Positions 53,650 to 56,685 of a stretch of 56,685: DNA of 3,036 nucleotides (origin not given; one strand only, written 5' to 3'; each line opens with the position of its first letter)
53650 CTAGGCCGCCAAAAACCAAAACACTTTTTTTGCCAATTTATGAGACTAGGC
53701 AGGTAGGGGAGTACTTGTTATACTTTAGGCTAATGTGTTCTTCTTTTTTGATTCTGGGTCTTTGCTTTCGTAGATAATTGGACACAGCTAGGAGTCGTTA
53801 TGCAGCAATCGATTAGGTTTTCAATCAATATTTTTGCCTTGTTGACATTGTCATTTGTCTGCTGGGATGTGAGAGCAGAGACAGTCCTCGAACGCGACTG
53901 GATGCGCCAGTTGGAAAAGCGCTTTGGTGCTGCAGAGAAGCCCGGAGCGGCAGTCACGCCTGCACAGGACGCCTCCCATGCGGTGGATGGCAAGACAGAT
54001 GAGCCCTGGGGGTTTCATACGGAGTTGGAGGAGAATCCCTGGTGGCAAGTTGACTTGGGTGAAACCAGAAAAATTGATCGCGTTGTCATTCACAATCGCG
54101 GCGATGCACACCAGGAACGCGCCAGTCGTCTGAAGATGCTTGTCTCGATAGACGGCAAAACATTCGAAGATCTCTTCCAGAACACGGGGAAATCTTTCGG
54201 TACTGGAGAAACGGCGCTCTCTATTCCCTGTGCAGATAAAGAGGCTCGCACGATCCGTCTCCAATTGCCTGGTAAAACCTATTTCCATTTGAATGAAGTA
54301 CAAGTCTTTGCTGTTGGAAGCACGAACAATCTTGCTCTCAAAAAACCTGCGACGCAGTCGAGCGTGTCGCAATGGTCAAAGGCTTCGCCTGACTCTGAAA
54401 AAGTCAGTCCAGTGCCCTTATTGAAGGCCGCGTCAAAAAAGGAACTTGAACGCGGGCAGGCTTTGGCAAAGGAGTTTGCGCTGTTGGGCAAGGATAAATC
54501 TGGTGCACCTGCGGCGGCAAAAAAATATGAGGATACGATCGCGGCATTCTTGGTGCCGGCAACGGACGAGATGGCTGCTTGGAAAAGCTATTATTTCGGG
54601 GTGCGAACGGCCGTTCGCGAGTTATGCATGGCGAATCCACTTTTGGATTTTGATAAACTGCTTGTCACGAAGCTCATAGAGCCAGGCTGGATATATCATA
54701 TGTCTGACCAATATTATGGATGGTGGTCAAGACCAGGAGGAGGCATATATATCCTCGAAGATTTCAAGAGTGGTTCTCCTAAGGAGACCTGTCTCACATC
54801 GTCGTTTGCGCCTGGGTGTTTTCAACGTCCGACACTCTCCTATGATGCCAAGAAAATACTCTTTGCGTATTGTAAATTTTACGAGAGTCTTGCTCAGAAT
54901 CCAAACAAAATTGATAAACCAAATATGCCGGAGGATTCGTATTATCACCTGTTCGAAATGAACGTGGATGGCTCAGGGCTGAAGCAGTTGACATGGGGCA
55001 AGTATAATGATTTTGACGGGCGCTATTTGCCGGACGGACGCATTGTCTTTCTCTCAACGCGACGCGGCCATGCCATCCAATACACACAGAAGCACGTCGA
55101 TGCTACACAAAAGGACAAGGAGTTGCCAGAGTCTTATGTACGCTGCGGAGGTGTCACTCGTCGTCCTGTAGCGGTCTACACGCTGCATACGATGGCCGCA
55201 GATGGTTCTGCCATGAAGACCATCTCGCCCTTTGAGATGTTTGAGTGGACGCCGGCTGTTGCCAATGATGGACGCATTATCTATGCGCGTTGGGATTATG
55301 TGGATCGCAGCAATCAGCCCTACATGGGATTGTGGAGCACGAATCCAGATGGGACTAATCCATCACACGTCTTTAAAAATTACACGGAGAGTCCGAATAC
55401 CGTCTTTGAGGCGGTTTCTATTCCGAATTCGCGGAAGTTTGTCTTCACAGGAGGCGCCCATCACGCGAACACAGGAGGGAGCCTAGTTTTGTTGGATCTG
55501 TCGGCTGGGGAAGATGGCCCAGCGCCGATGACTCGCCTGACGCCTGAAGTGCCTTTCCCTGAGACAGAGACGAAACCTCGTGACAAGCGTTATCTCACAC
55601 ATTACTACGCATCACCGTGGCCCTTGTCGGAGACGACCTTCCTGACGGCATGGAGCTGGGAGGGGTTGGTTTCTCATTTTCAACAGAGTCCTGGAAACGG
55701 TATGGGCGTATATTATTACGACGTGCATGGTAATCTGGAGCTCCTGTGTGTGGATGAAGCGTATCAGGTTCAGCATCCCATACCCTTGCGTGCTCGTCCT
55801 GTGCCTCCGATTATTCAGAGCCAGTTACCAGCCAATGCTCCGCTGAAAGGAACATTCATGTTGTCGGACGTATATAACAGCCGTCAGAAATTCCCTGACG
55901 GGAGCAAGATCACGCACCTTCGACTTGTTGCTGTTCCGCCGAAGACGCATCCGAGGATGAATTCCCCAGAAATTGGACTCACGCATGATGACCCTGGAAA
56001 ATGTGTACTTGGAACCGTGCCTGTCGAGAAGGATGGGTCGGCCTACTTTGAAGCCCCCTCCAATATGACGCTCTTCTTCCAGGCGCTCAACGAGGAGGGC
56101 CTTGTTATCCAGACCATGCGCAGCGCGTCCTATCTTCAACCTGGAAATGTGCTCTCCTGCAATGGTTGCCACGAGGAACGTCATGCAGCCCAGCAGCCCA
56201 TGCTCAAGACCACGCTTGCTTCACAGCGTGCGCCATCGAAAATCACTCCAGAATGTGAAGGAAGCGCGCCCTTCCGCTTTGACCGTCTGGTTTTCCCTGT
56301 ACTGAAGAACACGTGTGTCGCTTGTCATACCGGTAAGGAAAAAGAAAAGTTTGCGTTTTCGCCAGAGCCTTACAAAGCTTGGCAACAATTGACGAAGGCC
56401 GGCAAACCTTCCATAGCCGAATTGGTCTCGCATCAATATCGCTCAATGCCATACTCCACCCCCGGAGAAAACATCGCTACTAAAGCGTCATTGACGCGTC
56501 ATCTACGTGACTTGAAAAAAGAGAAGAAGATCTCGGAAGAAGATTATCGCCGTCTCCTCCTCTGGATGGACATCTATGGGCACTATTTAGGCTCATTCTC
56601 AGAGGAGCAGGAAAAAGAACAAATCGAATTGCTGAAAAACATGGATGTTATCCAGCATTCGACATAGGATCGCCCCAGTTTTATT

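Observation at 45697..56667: Sulfatase followed by three tandem HzsA-like dihaem beta-propeller paralogues, each with a different lectin-like N-terminal module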

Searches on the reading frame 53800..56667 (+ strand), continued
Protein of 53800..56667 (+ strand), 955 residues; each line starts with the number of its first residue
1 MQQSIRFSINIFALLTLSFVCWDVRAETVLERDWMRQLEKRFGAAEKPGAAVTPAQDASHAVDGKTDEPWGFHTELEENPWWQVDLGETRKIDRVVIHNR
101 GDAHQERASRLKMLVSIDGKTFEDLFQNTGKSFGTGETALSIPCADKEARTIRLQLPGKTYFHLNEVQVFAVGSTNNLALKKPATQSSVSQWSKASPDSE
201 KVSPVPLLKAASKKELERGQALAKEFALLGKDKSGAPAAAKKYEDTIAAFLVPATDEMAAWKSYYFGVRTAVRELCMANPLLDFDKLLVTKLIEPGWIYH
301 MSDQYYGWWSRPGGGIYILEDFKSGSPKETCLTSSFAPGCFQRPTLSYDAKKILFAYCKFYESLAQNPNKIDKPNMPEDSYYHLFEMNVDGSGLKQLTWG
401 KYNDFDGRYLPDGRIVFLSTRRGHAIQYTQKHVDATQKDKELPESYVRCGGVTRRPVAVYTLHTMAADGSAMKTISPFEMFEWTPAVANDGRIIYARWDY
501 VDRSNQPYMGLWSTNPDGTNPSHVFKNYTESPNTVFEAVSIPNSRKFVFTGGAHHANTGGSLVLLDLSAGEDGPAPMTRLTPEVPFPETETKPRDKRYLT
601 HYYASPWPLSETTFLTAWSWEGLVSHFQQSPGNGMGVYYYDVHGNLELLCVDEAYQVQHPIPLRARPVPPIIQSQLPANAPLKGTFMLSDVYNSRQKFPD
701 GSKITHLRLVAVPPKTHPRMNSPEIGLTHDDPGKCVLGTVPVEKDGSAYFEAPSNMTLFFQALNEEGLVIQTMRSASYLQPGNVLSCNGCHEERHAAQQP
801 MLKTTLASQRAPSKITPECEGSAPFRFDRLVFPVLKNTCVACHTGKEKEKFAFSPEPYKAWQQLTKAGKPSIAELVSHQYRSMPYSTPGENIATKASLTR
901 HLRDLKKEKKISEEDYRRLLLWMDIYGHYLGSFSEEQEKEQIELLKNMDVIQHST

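Call 48: fold_search(model_id=the predicted structure, library=pdb)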
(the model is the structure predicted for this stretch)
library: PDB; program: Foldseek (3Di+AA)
matches with E <= 10: 949; with E <= 0.001: 220
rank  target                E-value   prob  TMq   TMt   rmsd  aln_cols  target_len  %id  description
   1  5c2v_A                2.1e-26  1.00  0.47  0.58   7.5       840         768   14  Kuenenia stuttgartiensis Hydrazine Synthase (released 2015-10-14)
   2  5c2v_D                4.0e-26  1.00  0.47  0.57   7.1       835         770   15  Kuenenia stuttgartiensis Hydrazine Synthase (released 2015-10-14)
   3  6xlt                  1.3e-11  1.00  0.18  0.25  25.3       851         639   10  The 1.48 Angstrom crystal structure of evolved galactose oxidase variant A3.E7 (released 2021-02-03)
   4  1gof                  2.9e-11  1.00  0.18  0.24  25.2       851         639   10  NOVEL THIOETHER BOND REVEALED BY A 1.7 ANGSTROMS CRYSTAL STRUCTURE OF GALACTOSE OXIDASE (released 1994-01-31)
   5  1t2x                  4.5e-11  1.00  0.18  0.24  25.7       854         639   11  Glactose oxidase C383S mutant identified by directed evolution (released 2004-05-18)
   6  9ndr                  6.5e-11  1.00  0.17  0.24  25.6       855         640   10  The 1.22 Angstrom crystal structure of galactose oxidase variant with genetically incorporated F2-Tyr495 (released 2026-03-11)
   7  9g43_A                7.2e-11  1.00  0.20  0.27  20.6       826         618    9  Crystal structure of a galactose oxidase from Pseudoarthrobacter siccitolerans (released 2025-07-23)
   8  8tx5_A                7.6e-11  1.00  0.18  0.24  25.5       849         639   10  Crystal structure of an engineered variant of galactose oxidase, GOaseRd4BB, from Fusarium graminearum (released 2024-07-03)
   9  2eid                  8.5e-11  1.00  0.18  0.24  23.7       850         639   11  Galactose Oxidase W290G mutant (released 2007-04-24)
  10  6xlr                  9.4e-11  1.00  0.17  0.24  25.3       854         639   10  The 1.23 Angstrom crystal structure of galactose oxidase variant with genetically incorporated Cl2-Tyr272 (released 2021-02-03)
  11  9g8h_A                1.0e-10  1.00  0.20  0.29  22.7       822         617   10  Crystal structure of a galactose oxidase in complex with galactose (released 2025-08-06)
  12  2wq8                  1.2e-10  1.00  0.18  0.25  25.2       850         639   10  Glycan labelling using engineered variants of galactose oxidase obtained by directed evolution (released 2010-09-01)
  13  9neh                  1.4e-10  1.00  0.19  0.26  25.2       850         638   11  The 1.48 Angstrom crystal structure of galactose oxidase variant with genetically incorporated Cl2-Tyr495 (released 2026-03-11)
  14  8ttq_A                1.4e-10  1.00  0.20  0.29  19.2       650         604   10  Cryo-EM structure of the inner MKLN1 dimer from an autoinhibited MKLN1 tetramer (released 2024-09-11)
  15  1k3i                  2.3e-10  1.00  0.18  0.24  25.9       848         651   11  Crystal Structure of the Precursor of Galactose Oxidase (released 2001-11-07)
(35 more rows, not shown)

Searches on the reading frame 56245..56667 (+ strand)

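Call 61: search_protein_families(library=pfam, proteins=[window:56245-56667:+], max_evalue=10)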
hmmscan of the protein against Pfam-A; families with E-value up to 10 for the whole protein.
window:56245-56667:+ (140 aa): 4 families
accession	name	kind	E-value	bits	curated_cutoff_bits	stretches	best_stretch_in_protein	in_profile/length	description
PF13442.11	Cytochrome_CBB3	-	0.01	16.6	27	1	20-69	10-49/68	Cytochrome C oxidase, cbb3-type, subunit III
PF25476.1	Ribosomal_L19e_C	-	0.12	13.1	25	1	83-105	47-69/91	Ribosomal protein L19e, C-terminal domain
PF22297.1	PccH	-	0.13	12.8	24.4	1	16-45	6-37/133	PccH Cytochrome c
PF00034.26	Cytochrom_C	-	0.16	13.7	21.3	1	21-62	9-50/90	Cytochrome c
